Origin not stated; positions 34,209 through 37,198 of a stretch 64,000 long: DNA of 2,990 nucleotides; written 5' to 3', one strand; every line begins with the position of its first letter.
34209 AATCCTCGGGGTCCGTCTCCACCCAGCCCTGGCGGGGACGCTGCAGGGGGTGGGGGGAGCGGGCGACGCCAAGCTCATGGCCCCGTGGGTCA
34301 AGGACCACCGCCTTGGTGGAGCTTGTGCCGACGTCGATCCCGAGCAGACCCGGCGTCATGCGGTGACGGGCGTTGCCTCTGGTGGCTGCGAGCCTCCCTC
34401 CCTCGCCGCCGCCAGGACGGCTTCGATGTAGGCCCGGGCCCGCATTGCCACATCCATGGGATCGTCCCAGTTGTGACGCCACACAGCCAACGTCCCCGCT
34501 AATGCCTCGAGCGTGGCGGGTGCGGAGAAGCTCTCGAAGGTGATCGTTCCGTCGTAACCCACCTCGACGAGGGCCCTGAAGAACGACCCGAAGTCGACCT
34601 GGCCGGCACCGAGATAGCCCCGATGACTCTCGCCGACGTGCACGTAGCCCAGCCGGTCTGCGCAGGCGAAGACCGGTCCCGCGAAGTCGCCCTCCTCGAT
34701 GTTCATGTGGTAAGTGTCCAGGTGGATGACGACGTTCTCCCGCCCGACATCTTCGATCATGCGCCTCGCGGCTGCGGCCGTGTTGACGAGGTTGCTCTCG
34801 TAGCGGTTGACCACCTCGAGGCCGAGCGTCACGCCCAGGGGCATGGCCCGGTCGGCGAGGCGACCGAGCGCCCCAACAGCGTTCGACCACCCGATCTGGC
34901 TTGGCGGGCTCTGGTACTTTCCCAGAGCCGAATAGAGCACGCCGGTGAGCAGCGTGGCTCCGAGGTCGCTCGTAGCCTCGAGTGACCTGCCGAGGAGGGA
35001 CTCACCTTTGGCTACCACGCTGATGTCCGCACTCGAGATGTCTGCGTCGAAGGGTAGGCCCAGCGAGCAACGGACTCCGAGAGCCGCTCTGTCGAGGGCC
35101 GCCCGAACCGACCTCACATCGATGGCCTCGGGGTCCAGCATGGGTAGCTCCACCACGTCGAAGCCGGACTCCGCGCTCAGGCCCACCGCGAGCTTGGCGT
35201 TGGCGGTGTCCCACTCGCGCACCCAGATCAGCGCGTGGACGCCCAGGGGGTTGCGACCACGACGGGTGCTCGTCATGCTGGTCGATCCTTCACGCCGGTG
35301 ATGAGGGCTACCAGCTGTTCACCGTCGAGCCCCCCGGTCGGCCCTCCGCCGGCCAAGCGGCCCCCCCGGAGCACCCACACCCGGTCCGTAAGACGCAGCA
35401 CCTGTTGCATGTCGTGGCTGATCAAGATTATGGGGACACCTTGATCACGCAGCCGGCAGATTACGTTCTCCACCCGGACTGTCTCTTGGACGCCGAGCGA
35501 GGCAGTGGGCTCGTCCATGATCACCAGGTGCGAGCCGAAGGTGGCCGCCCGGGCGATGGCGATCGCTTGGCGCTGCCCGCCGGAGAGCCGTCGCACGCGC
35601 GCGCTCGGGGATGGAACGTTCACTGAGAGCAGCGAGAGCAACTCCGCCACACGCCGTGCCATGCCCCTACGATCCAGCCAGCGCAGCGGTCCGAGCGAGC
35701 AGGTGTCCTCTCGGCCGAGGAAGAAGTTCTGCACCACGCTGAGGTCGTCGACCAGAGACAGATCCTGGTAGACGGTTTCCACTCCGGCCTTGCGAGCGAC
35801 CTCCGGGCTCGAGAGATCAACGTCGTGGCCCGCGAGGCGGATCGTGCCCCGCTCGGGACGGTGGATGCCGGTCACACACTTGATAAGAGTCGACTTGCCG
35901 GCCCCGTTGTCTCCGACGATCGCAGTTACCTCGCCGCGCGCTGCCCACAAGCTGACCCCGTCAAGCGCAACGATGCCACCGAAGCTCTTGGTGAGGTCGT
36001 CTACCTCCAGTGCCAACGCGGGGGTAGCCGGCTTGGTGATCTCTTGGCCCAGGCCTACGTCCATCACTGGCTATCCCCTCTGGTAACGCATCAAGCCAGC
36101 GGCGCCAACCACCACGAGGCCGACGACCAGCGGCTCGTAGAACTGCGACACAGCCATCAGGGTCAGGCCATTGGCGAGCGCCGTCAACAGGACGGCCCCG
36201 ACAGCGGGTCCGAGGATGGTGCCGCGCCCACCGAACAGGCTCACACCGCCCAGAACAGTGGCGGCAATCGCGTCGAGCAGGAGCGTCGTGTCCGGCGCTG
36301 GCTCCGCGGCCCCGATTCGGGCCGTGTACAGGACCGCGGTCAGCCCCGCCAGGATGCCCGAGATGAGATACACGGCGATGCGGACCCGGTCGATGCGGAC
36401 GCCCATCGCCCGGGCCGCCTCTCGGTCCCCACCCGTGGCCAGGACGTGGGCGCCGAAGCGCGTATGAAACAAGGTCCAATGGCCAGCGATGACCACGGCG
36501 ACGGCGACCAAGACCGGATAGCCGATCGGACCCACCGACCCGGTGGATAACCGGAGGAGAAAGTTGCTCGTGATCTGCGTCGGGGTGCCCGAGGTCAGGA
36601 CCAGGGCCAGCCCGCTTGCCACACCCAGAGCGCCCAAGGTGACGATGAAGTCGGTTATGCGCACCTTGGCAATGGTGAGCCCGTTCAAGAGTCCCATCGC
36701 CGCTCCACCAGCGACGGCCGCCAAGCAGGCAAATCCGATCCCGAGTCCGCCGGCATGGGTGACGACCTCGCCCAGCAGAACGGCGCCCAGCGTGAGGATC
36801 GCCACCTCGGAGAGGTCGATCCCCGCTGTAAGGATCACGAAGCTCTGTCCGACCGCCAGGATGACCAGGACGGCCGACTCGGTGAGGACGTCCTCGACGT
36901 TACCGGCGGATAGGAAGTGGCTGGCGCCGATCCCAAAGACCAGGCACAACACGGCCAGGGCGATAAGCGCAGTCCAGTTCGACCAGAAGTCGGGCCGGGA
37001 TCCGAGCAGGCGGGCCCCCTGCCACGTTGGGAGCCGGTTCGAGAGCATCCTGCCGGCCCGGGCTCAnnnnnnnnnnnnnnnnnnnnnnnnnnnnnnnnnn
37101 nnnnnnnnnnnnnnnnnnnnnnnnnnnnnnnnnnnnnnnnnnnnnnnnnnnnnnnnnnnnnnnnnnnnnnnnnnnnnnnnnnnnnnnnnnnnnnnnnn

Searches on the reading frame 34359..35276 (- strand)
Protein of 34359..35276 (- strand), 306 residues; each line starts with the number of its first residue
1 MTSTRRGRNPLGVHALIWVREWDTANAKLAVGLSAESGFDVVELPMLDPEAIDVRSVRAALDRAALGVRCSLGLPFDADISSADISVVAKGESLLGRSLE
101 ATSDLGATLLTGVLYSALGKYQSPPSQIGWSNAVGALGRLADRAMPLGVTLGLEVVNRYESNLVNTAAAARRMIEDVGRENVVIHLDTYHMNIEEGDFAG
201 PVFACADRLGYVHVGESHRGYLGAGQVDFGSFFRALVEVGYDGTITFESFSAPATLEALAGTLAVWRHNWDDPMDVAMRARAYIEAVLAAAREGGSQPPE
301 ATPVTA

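Call 63: search_protein_families(library=pfam, proteins=[window:34359-35276:-], max_evalue=0.001)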
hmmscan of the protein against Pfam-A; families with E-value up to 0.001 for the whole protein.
window:34359-35276:- (306 aa): 1 family
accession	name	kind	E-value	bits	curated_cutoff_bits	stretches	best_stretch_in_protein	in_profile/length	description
PF01261.30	AP_endonuc_2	-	2.2e-34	119.7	31.1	1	34-254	4-237/249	Xylose isomerase-like TIM barrel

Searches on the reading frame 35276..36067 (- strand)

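Call 63: search_protein_families(library=pfam, proteins=[window:35276-36067:-], max_evalue=0.001)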
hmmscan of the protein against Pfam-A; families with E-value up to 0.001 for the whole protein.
window:35276-36067:- (264 aa): 6 families
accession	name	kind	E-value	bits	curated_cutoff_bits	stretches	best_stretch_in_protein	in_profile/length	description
PF00005.33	ABC_tran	-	5.9e-29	101.9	25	1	35-189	1-137/137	ABC transporter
PF02463.25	SMC_N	-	1.6e-06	28.1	40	1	46-224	25-203/220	RecF/RecN/SMC N terminal domain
PF13304.12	AAA_21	-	2.8e-05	24.8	27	1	47-76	1-26/304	AAA domain, putative AbiEii toxin, Type IV TA system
PF13476.12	AAA_23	-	9.7e-05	23.5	27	1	47-66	21-40/201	AAA domain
PF13555.12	AAA_29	-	0.00017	21.7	27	1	44-64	22-41/61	P-loop containing region of AAA domain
PF09818.15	ABC_ATPase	-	0.00028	20.5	23.2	0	44-65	79-99/283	P-loop domain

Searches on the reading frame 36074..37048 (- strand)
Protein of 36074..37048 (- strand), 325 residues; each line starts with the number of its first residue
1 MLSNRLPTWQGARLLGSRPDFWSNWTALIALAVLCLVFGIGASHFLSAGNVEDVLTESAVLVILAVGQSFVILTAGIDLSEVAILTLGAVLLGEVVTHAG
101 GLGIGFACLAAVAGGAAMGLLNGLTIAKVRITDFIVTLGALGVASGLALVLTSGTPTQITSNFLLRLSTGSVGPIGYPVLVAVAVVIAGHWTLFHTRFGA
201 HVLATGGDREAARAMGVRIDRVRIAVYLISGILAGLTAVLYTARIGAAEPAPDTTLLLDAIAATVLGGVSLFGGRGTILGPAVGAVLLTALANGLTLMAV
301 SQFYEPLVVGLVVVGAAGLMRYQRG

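Call 63: search_protein_families(library=pfam, proteins=[window:36074-37048:-], max_evalue=0.001)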
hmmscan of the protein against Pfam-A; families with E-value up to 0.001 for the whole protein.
window:36074-37048:- (325 aa): 1 family
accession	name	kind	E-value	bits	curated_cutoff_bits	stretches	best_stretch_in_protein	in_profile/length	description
PF02653.21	BPD_transp_2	-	1.2e-36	126.7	26.8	1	51-316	2-268/269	Branched-chain amino acid transport system / permease component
